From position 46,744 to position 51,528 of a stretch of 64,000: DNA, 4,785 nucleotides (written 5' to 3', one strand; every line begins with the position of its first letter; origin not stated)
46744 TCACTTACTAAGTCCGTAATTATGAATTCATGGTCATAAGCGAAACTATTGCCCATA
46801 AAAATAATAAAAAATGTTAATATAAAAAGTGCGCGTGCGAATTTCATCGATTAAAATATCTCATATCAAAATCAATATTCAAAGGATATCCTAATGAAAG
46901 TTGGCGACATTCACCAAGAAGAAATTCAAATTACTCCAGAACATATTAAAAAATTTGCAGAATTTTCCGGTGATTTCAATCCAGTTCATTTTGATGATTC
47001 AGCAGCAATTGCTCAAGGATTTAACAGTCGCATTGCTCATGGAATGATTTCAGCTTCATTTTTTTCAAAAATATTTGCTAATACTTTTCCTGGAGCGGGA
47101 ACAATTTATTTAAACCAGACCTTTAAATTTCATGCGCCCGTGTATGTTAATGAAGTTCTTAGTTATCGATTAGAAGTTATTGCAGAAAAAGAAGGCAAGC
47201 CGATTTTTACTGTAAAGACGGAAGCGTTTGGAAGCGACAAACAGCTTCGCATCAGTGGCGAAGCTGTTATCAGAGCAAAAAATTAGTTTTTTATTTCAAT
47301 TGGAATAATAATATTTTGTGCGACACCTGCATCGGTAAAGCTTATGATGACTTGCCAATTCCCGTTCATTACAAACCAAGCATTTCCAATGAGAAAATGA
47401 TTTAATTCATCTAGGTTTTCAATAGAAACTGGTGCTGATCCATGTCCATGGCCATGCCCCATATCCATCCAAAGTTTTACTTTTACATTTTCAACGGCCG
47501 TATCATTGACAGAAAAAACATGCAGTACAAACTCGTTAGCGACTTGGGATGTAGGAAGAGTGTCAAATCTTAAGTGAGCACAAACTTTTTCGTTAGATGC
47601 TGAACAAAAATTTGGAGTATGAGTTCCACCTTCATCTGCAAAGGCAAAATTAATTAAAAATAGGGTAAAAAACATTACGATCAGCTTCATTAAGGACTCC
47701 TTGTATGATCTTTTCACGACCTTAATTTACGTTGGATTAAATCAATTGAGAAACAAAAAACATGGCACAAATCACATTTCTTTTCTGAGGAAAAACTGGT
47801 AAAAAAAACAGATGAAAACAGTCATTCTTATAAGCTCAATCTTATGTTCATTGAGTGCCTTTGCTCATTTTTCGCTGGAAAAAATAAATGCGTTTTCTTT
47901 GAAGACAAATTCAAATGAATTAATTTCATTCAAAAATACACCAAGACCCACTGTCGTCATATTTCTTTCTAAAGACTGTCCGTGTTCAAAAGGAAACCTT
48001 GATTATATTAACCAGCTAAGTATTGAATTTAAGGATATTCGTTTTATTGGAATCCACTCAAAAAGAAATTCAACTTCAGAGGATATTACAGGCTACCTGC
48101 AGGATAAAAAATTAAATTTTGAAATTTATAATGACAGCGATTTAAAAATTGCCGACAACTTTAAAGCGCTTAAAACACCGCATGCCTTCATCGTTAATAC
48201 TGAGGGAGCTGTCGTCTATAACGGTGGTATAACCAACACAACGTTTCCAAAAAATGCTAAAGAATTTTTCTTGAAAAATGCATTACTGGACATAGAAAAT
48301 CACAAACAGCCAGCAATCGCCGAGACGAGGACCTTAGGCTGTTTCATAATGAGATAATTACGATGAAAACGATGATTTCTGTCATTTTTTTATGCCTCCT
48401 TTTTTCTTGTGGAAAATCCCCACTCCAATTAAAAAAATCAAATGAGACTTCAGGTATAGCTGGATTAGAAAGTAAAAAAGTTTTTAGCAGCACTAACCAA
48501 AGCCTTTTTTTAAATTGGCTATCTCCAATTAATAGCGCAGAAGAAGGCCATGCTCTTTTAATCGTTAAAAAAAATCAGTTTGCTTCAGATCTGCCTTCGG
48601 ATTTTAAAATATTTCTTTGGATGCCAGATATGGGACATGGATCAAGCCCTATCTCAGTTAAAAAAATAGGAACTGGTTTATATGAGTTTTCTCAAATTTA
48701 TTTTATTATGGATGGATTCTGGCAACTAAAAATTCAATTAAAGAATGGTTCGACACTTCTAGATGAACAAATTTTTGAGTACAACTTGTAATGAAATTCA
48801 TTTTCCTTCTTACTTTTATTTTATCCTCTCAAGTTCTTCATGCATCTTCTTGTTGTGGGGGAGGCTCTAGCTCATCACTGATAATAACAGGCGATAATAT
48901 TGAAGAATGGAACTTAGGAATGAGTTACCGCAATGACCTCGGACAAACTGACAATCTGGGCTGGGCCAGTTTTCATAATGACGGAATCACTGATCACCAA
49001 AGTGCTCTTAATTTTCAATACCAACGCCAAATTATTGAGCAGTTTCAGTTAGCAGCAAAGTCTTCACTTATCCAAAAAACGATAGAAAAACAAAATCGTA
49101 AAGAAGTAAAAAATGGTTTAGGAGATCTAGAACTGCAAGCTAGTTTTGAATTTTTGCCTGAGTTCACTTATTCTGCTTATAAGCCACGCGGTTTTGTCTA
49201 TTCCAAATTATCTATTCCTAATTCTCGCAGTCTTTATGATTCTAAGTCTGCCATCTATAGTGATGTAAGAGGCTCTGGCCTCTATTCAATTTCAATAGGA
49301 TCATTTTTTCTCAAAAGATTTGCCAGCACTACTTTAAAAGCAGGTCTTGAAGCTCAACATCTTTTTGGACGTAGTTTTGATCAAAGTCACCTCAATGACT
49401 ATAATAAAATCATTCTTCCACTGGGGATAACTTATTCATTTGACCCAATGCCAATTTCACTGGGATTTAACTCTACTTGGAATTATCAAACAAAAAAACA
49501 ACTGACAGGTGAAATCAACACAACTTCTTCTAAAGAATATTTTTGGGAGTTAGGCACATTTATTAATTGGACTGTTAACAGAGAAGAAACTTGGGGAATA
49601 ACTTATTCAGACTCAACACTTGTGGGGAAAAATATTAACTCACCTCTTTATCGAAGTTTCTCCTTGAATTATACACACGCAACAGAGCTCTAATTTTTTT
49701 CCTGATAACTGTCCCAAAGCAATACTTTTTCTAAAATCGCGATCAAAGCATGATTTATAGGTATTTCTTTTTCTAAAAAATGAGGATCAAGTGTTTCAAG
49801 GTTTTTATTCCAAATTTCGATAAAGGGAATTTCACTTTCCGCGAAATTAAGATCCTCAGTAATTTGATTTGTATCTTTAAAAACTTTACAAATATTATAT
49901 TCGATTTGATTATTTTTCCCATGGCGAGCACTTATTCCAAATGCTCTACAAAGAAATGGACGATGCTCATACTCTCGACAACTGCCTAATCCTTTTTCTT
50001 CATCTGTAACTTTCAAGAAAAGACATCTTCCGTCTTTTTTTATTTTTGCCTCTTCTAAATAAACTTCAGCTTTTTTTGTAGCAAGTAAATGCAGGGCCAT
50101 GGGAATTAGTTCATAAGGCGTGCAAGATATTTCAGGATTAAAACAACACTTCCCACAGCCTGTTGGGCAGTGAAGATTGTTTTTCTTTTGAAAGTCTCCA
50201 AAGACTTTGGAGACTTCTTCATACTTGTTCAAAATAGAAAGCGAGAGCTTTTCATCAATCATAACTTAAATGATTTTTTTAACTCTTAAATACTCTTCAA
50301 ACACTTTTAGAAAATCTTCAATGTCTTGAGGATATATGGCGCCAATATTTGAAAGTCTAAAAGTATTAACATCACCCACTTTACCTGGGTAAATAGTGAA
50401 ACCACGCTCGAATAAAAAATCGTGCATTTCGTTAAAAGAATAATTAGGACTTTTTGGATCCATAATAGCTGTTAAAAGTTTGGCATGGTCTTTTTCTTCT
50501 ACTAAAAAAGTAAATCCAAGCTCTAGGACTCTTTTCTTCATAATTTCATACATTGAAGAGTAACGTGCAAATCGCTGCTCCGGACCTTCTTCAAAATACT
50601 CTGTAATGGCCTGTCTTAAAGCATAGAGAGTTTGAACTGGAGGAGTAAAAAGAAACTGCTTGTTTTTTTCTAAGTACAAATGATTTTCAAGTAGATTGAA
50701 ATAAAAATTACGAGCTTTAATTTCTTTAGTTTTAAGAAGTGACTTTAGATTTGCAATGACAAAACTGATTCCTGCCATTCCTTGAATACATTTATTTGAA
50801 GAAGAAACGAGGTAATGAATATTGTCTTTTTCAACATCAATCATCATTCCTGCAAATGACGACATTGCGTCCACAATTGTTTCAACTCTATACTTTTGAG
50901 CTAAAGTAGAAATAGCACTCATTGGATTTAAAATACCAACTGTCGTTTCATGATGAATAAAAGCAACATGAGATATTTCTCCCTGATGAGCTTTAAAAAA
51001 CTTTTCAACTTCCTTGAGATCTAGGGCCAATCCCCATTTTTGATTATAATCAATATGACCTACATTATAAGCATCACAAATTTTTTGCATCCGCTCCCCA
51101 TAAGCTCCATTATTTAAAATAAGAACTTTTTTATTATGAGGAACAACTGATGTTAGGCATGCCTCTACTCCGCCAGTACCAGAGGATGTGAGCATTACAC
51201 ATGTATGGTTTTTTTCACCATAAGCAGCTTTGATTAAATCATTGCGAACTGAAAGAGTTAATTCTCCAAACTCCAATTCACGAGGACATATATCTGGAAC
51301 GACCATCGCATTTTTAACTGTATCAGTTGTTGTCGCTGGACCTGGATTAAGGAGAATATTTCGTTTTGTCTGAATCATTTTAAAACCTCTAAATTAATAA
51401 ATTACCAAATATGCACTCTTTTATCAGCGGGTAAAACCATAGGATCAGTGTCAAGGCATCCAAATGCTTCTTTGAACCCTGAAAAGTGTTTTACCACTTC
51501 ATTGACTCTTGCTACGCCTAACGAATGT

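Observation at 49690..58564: Eight-gene phosphonate (2-aminoethylphosphonate) biosynthesis and activation operon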

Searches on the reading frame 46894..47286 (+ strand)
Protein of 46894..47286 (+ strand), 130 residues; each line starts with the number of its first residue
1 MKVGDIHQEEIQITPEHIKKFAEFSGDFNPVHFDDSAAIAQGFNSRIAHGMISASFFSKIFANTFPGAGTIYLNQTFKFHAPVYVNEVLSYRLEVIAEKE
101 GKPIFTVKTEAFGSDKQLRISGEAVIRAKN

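Call 42: search_protein_families(library=pfam, proteins=[window:46894-47286:+], max_evalue=0.001)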
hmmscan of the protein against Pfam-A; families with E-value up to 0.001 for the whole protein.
window:46894-47286:+ (130 aa): 2 families
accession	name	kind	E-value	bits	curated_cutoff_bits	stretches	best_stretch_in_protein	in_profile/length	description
PF01575.25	MaoC_dehydratas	-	1.6e-21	76.6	27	1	8-104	13-110/123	MaoC like domain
PF13452.11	FAS1_DH_region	-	2.6e-09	37.7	22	1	6-101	7-108/132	FAS1-like, dehydratase domain region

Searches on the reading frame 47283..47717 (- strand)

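Call 42: search_protein_families(library=pfam, proteins=[window:47283-47717:-], max_evalue=0.001)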
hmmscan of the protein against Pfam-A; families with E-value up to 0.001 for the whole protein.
window:47283-47717:- (144 aa): 1 family
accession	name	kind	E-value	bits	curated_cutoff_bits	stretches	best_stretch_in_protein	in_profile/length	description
PF13115.11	YtkA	-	0.00097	20.2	25.9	0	58-125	19-84/85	YtkA-like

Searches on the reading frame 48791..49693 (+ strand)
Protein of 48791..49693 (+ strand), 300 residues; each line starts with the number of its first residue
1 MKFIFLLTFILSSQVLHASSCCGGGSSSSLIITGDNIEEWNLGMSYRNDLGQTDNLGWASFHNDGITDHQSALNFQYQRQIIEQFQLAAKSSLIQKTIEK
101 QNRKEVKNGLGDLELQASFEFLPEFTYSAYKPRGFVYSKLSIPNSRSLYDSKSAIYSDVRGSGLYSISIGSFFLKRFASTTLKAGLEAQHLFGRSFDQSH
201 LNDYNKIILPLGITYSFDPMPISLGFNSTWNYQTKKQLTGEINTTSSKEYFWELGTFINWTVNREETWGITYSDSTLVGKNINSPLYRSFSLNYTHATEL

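Call 42: search_protein_families(library=pfam, proteins=[window:48791-49693:+], max_evalue=0.001)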
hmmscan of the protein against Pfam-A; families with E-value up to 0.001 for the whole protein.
window:48791-49693:+ (300 aa): 0 families

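Call 47: search_protein_families(library=ncbifam, proteins=[window:48791-49693:+], max_evalue=0.001)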
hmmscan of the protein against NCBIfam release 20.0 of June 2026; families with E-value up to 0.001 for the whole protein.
window:48791-49693:+ (300 aa): 0 families

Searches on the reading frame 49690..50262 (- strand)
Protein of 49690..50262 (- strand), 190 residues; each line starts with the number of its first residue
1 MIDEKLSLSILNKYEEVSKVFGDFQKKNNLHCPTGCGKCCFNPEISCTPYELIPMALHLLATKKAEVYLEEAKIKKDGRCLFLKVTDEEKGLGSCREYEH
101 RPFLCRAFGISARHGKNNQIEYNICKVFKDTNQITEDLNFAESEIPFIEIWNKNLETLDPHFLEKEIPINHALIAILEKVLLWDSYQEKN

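Call 3: search_protein_families(library=pfam, proteins=[window:49690-50262:-], max_evalue=0.01)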
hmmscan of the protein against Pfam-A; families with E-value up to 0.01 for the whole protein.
window:49690-50262:- (190 aa): 1 family
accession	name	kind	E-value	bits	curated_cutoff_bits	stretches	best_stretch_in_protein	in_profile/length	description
PF03692.20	CxxCxxCC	-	2.3e-09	38.2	23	1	32-114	2-73/85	Putative zinc- or iron-chelating domain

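Call 4: search_protein_families(library=ncbifam, proteins=[window:49690-50262:-], max_evalue=0.01)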
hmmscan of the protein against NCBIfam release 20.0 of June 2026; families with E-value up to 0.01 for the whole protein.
window:49690-50262:- (190 aa): 0 families

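Call 47: search_protein_families(library=ncbifam, proteins=[window:49690-50262:-], max_evalue=0.001)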
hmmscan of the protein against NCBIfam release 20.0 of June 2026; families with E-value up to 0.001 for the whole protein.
window:49690-50262:- (190 aa): 0 families

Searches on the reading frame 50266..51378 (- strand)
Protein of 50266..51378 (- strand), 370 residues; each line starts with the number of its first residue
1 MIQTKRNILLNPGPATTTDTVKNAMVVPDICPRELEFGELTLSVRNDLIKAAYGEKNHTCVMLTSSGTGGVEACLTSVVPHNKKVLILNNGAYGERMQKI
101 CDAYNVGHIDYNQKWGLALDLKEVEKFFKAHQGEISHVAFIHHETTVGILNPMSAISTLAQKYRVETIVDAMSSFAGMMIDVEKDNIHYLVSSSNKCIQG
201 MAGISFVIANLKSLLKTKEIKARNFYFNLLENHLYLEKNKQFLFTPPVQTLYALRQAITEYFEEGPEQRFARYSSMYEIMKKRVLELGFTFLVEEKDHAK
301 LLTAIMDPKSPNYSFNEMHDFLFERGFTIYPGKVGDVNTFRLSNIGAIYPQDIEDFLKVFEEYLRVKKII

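Call 3: search_protein_families(library=pfam, proteins=[window:50266-51378:-], max_evalue=0.01)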
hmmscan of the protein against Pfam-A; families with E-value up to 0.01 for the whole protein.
window:50266-51378:- (370 aa): 1 family
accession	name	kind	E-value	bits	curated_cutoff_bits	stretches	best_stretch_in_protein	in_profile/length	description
PF00266.25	Aminotran_5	-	1.8e-16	60.5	21.5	1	49-326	52-332/371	Aminotransferase class-V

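Call 4: search_protein_families(library=ncbifam, proteins=[window:50266-51378:-], max_evalue=0.01)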
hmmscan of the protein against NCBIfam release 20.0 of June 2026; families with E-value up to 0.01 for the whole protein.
window:50266-51378:- (370 aa): 20 families
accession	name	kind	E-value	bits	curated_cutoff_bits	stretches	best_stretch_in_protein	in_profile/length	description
TIGR03301.1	PhnW-AepZ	equivalog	8.3e-123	410.3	360.8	1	8-363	1-354/355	2-aminoethylphosphonate aminotransferase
NF010006.0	PRK13479.1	equivalog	4.9e-103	345.1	296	1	4-369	3-366/369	2-aminoethylphosphonate--pyruvate transaminase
TIGR02326.1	transamin_PhnW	equivalog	4.2e-102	341.9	400.8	1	6-366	3-362/363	2-aminoethylphosphonate--pyruvate transaminase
NF046070.1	PyrdoxPyrvTramin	equivalog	3.9e-38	131.2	600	1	6-300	5-298/369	pyridoxamine--pyruvate transaminase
NF045640.1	AspGlyoxATaseBhcA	equivalog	1.4e-32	113.1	650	1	5-312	3-312/395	L-aspartate--glyoxylate aminotransferase BhcA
TIGR01364.1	serC_1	equivalog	1.5e-09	37.3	443.6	1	22-271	28-262/358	phosphoserine transaminase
TIGR01977.1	am_tr_V_EF2568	hypoth_equivalog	9.7e-08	31.4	377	1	56-209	60-212/376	cysteine desulfurase family protein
TIGR01979.1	sufS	subfamily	5.2e-07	28.9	475.1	1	119-214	147-238/403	SufS family cysteine desulfurase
TIGR04343.1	egtE_PLP_lyase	equivalog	7.2e-06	25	400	1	59-212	72-218/370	ergothioneine biosynthesis PLP-dependent enzyme EgtE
TIGR03402.1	FeS_nifS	equivalog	3e-05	23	530.75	1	58-204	59-205/379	cysteine desulfurase NifS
TIGR03235.1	DNA_S_dndA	equivalog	0.00016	21.1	480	1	124-210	128-213/353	cysteine desulfurase DndA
TIGR02006.1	IscS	equivalog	0.00022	20.4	643.2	1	120-206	131-213/402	IscS subfamily cysteine desulfurase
NF002806.0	PRK02948.1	subfamily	0.00025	20.1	304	1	102-207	111-210/381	IscS subfamily cysteine desulfurase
NF041166.1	f2_encap_cargo1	exception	0.0003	20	800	1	136-214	388-465/623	family 2A encapsulin nanocompartment cargo protein cysteine desulfurase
NF010611.0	PRK14012.1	equivalog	0.00046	19.2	548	1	119-205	134-216/406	IscS subfamily cysteine desulfurase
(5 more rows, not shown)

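Call 79: list_cluster_members(proteins=[P0001, P0394, P0396, window:50266-51378:-, window:53430-54587:-, L052:10636-11646:+])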
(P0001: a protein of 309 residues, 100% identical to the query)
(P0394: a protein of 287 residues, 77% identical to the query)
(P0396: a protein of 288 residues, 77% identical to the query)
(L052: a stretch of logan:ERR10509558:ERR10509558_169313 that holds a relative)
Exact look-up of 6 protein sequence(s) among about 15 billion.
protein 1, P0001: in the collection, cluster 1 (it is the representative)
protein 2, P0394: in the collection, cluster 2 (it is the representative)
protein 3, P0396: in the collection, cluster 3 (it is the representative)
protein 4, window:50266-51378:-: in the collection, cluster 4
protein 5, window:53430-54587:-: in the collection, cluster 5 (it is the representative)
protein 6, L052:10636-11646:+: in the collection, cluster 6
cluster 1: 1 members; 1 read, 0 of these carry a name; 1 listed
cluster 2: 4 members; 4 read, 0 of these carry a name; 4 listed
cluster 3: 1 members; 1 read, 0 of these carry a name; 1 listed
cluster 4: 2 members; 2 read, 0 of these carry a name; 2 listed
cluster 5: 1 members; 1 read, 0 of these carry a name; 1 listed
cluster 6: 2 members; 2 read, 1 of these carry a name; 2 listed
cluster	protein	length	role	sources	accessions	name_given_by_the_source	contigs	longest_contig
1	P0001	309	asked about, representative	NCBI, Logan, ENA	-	-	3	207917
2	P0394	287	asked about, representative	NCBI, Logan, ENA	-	-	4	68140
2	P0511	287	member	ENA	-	-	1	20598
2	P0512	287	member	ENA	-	-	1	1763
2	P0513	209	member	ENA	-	-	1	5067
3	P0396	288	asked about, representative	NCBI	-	-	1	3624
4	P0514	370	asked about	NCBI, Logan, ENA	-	-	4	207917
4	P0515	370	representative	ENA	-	-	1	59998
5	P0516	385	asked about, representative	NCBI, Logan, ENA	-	-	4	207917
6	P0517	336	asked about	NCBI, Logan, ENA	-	-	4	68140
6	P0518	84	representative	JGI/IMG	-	sphingolipid delta-4 desaturase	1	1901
